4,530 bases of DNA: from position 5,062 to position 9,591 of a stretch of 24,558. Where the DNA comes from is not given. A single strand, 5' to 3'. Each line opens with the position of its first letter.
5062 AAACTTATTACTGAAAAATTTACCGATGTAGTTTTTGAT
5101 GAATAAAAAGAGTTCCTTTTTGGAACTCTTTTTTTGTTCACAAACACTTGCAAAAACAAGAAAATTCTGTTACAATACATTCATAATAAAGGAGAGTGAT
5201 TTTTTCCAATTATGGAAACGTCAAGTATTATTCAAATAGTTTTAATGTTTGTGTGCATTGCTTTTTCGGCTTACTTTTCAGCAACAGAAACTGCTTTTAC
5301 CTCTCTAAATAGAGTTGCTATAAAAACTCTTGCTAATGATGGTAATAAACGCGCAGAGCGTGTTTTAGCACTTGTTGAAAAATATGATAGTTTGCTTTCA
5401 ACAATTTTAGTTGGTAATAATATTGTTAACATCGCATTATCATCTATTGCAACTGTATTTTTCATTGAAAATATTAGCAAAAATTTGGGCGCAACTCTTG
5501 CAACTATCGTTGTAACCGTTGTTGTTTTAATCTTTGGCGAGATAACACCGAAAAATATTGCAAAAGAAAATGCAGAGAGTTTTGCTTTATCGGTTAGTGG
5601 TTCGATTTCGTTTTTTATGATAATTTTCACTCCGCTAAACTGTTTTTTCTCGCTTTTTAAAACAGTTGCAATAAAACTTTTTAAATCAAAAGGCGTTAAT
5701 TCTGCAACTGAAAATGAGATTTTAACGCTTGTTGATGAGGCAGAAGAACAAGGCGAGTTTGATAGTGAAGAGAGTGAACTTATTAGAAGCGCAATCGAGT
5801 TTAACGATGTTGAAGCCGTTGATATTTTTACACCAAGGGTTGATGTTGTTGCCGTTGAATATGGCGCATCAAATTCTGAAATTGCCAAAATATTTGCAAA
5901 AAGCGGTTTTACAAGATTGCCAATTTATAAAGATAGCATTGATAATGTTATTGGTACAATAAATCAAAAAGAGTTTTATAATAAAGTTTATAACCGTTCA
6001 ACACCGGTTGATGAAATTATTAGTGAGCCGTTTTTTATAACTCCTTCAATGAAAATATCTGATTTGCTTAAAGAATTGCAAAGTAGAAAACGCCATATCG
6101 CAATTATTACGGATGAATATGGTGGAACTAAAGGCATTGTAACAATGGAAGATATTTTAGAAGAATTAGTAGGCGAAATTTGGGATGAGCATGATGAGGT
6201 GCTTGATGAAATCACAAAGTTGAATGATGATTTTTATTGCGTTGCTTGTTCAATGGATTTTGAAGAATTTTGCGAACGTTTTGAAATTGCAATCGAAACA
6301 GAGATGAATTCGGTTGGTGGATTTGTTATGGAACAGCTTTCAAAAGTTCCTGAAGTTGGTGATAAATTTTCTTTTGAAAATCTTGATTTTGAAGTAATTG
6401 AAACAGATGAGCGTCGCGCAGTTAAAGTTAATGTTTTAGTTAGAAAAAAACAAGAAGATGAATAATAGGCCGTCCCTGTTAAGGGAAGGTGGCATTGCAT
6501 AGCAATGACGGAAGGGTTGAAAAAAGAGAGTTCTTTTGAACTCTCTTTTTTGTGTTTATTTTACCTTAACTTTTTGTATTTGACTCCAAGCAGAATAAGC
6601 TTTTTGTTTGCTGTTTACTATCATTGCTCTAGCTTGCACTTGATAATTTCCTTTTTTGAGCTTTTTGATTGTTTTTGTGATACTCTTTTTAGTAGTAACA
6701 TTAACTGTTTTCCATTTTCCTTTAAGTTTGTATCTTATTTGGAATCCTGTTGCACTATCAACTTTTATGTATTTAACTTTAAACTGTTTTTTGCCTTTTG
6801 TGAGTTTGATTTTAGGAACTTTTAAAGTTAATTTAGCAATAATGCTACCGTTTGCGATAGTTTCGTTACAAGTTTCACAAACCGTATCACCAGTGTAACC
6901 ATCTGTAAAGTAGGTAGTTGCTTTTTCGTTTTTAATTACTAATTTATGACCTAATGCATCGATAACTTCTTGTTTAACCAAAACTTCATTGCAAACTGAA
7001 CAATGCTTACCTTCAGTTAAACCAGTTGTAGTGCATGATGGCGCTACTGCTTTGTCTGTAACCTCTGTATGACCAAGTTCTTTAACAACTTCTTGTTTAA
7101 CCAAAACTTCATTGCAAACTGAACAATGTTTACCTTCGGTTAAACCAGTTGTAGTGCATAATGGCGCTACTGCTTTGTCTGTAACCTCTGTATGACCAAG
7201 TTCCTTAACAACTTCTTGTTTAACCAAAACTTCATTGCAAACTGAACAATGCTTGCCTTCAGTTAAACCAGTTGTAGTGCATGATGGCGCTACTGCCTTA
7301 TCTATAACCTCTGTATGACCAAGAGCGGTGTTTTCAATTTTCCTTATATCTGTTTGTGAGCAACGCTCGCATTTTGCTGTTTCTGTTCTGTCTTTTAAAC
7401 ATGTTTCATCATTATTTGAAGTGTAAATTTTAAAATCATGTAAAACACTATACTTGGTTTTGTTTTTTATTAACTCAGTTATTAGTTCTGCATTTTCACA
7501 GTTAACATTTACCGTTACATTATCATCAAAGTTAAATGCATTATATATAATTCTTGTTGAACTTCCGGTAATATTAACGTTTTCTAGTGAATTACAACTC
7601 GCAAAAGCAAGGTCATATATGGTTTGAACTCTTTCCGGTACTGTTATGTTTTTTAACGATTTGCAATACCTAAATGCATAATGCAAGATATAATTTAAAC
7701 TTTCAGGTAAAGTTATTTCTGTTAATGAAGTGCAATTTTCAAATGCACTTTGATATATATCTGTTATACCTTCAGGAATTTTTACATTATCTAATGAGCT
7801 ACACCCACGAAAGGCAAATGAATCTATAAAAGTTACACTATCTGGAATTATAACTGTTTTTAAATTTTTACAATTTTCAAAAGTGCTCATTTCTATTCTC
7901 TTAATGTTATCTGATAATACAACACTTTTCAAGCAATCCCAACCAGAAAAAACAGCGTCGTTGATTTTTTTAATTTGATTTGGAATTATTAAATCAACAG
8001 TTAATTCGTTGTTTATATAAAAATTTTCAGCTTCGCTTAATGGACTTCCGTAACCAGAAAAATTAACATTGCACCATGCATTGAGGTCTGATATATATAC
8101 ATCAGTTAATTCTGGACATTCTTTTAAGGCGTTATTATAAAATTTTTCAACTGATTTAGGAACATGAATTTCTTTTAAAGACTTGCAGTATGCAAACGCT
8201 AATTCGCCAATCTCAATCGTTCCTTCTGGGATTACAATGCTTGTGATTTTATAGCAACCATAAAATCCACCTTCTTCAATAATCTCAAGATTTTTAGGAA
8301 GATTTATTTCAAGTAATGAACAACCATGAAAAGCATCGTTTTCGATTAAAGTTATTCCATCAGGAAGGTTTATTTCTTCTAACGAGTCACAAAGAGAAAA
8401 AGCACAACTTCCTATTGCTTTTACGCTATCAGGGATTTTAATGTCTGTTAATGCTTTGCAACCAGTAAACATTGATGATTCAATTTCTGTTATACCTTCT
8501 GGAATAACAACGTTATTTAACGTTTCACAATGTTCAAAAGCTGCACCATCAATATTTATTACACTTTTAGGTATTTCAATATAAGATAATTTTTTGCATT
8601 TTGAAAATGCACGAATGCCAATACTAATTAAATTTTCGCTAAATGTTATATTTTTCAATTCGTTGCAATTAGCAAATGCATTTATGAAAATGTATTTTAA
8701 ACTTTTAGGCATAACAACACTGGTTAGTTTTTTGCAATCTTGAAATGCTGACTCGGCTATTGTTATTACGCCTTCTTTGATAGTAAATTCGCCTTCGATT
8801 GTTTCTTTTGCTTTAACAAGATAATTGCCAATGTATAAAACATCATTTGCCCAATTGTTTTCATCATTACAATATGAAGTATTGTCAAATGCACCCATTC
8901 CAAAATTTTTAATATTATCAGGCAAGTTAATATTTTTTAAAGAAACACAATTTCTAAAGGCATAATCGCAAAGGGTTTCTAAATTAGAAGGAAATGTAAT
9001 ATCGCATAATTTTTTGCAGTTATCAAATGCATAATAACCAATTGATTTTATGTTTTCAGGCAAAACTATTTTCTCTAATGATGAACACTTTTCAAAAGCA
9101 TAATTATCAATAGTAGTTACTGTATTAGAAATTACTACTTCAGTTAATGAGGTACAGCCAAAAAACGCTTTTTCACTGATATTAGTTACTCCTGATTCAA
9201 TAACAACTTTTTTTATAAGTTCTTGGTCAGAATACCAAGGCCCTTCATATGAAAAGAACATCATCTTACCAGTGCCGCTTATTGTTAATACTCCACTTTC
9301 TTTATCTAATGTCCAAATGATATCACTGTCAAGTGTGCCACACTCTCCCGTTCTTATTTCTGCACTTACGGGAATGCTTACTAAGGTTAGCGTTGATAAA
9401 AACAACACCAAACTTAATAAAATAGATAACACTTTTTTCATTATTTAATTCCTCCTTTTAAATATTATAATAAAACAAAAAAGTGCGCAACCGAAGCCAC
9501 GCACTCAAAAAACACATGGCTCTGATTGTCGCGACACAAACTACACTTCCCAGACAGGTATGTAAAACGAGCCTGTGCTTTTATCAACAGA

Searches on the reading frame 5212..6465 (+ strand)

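Call 11: search_protein_families(library=pfam, proteins=[window:5212-6465:+], max_evalue=0.01)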
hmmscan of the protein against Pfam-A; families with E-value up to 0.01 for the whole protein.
window:5212-6465:+ (417 aa): 3 families
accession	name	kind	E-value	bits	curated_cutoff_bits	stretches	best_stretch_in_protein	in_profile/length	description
PF01595.25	CNNM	-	5.3e-52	176.5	28.4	1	11-187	2-181/181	Cyclin M transmembrane N-terminal domain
PF00571.33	CBS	-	2.7e-15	56.9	24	2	267-320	2-56/57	CBS domain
PF03471.22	CorC_HlyC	-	1.3e-13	51.2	27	1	336-408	2-77/81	Transporter associated domain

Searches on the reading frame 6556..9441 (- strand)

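Call 10: search_protein_families(library=pfam, proteins=[window:6556-9441:-], max_evalue=0.01)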
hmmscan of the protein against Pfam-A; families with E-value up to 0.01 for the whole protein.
window:6556-9441:- (961 aa): 4 families
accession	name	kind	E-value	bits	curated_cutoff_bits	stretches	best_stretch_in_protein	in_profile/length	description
PF13306.12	LRR_5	-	1e-146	481.7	27.7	5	318-445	1-126/127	BspA type Leucine rich repeat region (6 copies)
PF13855.12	LRR_8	-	8.5e-27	93.1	27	2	85-130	13-59/61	Leucine rich repeat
PF23952.1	LRR_EndoS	-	2.6e-13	50.6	27.9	0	565-625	53-114/116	Endo-beta-N-acetylglucosaminidase EndoS LRR domain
PF10367.15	zf-Vps39_C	-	0.0038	17.2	24.7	0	726-737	6-17/41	Vacuolar sorting protein 39 C-terminal zinc finger domain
